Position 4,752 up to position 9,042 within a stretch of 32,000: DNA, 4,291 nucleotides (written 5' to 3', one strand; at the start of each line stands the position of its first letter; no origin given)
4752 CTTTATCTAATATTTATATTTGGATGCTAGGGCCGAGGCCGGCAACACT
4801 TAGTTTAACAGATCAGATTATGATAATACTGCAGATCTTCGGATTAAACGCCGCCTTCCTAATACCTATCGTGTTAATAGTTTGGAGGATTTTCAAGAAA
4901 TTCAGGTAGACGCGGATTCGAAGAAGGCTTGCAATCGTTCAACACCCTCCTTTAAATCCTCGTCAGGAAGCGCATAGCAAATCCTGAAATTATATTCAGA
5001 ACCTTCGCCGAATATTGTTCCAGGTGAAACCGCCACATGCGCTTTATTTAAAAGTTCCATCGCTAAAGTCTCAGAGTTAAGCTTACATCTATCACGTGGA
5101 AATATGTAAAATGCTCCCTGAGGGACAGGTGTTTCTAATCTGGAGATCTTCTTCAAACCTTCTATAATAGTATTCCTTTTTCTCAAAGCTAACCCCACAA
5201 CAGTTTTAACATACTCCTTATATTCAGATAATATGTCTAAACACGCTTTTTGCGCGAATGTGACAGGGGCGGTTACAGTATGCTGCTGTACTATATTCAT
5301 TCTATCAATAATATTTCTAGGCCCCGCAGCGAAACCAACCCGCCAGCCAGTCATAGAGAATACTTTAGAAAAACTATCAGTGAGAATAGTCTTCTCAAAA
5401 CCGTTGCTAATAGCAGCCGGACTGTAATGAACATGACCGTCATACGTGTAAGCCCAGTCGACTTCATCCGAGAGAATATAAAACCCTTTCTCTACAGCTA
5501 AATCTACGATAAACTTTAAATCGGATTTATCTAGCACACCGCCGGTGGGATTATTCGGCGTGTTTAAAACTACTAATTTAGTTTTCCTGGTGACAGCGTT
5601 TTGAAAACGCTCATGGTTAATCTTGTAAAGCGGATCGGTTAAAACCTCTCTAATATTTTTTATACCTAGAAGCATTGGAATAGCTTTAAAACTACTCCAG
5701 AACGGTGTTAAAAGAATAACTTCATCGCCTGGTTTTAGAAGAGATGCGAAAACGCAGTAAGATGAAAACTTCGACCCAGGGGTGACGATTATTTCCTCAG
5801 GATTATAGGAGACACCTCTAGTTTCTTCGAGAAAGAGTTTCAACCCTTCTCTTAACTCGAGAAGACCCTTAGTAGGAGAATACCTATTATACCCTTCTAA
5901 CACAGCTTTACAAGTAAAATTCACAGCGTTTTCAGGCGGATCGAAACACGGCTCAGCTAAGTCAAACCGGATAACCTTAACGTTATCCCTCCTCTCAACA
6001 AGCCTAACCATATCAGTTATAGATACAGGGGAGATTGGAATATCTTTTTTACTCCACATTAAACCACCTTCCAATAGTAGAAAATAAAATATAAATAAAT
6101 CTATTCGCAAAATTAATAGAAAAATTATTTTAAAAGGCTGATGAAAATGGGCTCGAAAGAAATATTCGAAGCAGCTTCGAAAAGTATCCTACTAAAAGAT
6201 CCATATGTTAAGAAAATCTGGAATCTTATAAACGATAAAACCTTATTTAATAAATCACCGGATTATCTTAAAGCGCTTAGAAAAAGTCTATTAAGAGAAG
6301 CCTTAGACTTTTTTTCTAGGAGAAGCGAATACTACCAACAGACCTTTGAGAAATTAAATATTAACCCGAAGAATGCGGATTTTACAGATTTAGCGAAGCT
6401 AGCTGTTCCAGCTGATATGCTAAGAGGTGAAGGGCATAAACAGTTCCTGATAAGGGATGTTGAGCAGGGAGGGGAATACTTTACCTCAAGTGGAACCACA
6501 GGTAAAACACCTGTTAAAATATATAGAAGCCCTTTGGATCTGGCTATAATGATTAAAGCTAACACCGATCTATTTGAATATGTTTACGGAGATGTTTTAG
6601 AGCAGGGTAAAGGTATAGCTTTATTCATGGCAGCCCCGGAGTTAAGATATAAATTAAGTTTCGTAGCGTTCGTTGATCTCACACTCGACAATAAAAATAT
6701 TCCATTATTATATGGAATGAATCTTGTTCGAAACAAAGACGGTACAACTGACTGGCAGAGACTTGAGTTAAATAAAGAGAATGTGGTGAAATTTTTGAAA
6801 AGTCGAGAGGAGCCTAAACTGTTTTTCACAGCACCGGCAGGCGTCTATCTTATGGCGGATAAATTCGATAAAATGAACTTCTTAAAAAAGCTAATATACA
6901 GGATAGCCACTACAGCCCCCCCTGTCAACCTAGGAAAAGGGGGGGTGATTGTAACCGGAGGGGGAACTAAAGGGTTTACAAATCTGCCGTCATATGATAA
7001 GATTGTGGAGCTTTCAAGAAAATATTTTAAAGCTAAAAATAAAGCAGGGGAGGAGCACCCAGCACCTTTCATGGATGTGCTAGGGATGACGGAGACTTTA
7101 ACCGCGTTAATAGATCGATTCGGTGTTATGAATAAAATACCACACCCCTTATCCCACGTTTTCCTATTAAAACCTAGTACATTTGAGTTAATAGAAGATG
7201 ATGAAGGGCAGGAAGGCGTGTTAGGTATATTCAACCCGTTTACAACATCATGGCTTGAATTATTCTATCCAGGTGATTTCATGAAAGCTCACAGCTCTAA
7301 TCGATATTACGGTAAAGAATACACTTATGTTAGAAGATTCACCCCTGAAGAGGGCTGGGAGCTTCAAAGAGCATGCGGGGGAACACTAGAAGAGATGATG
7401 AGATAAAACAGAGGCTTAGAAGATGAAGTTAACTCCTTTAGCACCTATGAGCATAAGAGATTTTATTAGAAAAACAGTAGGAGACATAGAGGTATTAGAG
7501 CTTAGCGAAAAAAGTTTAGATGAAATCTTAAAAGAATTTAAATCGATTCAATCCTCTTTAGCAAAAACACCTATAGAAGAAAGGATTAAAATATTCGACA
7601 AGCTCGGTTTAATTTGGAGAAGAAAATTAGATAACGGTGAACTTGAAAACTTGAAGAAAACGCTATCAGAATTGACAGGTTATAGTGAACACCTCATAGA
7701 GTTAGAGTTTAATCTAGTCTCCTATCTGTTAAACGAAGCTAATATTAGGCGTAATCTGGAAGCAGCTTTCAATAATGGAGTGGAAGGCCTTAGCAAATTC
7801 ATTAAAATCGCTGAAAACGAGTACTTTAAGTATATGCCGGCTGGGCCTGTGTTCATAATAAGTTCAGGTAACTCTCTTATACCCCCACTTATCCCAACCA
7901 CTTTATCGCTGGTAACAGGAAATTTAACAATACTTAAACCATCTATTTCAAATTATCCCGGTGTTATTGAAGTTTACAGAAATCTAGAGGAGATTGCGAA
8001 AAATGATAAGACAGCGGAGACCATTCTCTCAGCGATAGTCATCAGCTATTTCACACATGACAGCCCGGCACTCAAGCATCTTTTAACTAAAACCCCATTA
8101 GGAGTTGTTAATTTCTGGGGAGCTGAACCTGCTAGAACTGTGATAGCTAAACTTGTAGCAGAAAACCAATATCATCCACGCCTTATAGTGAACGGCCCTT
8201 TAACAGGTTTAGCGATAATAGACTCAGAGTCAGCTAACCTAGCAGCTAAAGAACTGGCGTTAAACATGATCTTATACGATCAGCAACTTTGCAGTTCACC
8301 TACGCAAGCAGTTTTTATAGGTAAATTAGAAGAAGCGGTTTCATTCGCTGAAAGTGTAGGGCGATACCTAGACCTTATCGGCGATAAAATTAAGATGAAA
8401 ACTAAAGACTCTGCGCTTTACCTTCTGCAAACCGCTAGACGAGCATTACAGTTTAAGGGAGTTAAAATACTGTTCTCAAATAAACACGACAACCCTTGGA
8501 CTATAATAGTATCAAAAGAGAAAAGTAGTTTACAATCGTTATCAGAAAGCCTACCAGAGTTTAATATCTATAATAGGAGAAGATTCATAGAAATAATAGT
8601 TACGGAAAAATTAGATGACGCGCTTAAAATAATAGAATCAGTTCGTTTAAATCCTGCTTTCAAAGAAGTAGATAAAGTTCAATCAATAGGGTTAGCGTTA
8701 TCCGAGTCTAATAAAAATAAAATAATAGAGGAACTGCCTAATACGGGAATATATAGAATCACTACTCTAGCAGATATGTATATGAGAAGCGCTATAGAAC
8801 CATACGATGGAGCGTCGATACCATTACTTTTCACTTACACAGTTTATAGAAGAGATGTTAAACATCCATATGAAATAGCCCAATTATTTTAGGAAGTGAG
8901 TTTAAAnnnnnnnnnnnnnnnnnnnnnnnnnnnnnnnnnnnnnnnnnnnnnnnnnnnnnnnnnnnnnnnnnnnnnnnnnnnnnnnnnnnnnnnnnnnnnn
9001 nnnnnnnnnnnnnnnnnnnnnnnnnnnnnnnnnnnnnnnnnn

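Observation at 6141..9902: Luciferase-free luxE-luxC-SDR operon in an archaeon: a candidate unknown carboxylate-to-aldehyde/alcohol pathway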

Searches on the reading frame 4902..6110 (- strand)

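Call 3: search_protein_families(library=pfam, proteins=[window:4902-6110:-])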
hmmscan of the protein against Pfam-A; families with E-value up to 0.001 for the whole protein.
window:4902-6110:- (402 aa): 2 families
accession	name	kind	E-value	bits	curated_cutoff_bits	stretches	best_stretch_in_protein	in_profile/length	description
PF00155.27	Aminotran_1_2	-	1.9e-54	185.7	19.7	1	45-393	2-361/361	Aminotransferase class I and II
PF01053.26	Cys_Met_Meta_PP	-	0.00049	19.2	27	1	119-215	82-173/381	Cys/Met metabolism PLP-dependent enzyme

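Call 4: search_protein_families(library=ncbifam, proteins=[window:4902-6110:-])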
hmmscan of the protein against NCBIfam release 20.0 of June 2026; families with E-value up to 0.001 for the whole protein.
window:4902-6110:- (402 aa): 71 families (the best 25 are shown)
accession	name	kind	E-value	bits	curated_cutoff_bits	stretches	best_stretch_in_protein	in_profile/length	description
NF041364.1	GntC_guanitoxin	equivalog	3.3e-81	272.9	415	1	53-396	7-356/356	guanitoxin biosynthesis PLP-dependent (S)-gamma-hydroxy-L-arginine cyclodehydratase GntC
NF041091.1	asp_aminotase_Arch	equivalog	4.7e-77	259.4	550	1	42-397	25-375/376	aspartate aminotransferase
NF004770.0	PRK06108.1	subfamily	4.9e-72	242.9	422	1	45-399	37-394/396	pyridoxal phosphate-dependent aminotransferase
NF005817.0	PRK07683.1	equivalog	1e-71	241.7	575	1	22-399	10-383/387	aminotransferase A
NF005816.0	PRK07682.1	equivalog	1.2e-68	231.5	620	1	26-399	13-385/390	aminotransferase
NF006229.0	PRK08361.1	equivalog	3.2e-68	230.5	624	1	37-396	25-387/391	aspartate aminotransferase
NF004975.0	PRK06348.1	equivalog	1e-62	212.3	549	1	36-394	23-380/384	pyridoxal phosphate-dependent aminotransferase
NF004621.0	PRK05957.1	equivalog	3.4e-61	207.1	498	1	56-397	39-383/389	pyridoxal phosphate-dependent aminotransferase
NF006230.0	PRK08363.1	equivalog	1.8e-58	198.3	534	1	36-398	23-393/398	alanine aminotransferase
NF006569.0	PRK09082.1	subfamily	1.5e-57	195.5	420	1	46-395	32-385/386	methionine aminotransferase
NF005588.0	PRK07309.1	equivalog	2.4e-57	194.6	576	1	45-400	31-389/391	pyridoxal phosphate-dependent aminotransferase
NF005855.0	PRK07777.1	equivalog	1.9e-54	185.5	553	1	51-397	35-388/391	pyridoxal phosphate-dependent aminotransferase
NF004769.0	PRK06107.1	equivalog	3.8e-54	184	617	1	35-395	25-396/402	aspartate transaminase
NF006488.0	PRK08912.1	equivalog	1.2e-51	175.8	498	1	58-398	40-385/387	aminotransferase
NF006756.0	PRK09276.1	subfamily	1.5e-50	172.3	507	1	39-395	26-384/387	LL-diaminopimelate aminotransferase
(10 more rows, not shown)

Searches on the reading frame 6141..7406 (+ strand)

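Call 3: search_protein_families(library=pfam, proteins=[window:6141-7406:+])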
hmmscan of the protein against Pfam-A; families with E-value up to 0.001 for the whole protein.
window:6141-7406:+ (421 aa): 0 families

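Call 4: search_protein_families(library=ncbifam, proteins=[window:6141-7406:+])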
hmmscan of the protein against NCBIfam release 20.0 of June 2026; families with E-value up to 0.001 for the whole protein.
window:6141-7406:+ (421 aa): 2 families
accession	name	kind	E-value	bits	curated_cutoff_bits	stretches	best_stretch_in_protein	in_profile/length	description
NF053551.1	FlxY_rubin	equivalog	2.1e-07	30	520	1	39-135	5-101/424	flexirubin biosynthesis putative acyl-CoA ligase FlxY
NF045666.1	DVU1553_fam_AMP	equivalog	0.00025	20.3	300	1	37-165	17-141/331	DVU_1553 family AMP-dependent CoA ligase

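Call 5: search_protein_families(library=pfam, proteins=[window:6141-7406:+], max_evalue=10)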
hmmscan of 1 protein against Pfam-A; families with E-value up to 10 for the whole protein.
window:6141-7406:+ (421 aa): 1 family
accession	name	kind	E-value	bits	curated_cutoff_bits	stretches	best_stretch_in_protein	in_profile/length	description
PF18196.7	Cdh1_DBD_1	-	0.07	13.9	26.4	1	13-75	10-72/120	Chromodomain helicase DNA-binding domain 1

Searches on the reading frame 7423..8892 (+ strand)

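Call 3: search_protein_families(library=pfam, proteins=[window:7423-8892:+])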
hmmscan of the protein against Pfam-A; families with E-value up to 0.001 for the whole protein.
window:7423-8892:+ (489 aa): 2 families
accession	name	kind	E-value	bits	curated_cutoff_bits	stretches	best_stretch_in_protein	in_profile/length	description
PF05893.19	LuxC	-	1.9e-32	113.1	21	1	50-464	5-392/401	Acyl-CoA reductase (LuxC)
PF00171.27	Aldedh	-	1.7e-05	24.1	23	1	24-297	23-276/461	Aldehyde dehydrogenase family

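Call 4: search_protein_families(library=ncbifam, proteins=[window:7423-8892:+])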
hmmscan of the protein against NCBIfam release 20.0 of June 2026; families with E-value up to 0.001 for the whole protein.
window:7423-8892:+ (489 aa): 1 family
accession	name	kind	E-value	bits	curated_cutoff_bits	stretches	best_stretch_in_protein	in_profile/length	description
NF052251.1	LCFA_red_LuxC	equivalog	2.4e-12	46.1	750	1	51-377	55-371/478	long-chain-fatty-acyl-CoA reductase LuxC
